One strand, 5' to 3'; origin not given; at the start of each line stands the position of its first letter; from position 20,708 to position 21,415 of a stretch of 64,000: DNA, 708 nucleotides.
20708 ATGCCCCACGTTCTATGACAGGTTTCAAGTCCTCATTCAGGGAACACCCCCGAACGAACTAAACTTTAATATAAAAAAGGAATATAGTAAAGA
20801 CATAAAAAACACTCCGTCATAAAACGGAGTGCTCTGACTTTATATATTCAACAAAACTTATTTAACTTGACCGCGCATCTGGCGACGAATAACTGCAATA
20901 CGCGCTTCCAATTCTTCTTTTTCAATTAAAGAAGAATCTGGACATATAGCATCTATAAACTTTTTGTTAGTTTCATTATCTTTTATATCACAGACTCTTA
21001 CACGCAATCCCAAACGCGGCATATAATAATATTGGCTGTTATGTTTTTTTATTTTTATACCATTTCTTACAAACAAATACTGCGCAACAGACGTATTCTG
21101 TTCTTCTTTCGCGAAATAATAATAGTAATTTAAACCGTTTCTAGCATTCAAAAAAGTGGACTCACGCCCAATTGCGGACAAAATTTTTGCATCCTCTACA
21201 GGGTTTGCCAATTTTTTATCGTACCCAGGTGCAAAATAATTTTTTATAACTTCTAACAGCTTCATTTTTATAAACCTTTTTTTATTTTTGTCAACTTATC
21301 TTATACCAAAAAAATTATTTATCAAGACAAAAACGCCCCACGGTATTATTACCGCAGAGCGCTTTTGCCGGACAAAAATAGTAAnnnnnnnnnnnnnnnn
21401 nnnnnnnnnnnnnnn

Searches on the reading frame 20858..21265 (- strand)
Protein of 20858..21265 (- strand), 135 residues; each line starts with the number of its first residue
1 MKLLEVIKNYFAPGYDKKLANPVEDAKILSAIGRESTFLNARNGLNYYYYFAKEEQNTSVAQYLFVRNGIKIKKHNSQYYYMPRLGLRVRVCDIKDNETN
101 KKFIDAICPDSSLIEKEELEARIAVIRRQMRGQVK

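Call 16: search_protein_families(library=pfam, proteins=[window:20858-21265:-], max_evalue=0.01)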
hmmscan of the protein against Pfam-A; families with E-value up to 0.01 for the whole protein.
window:20858-21265:- (135 aa): 0 families
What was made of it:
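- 20858..21265 (-): Downstream 135-aa ORF on the same strand, possibly co-transcribed. No terminator-like site was found between the two genes; one lies at 20806-20835. No Pfam match (call 16).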
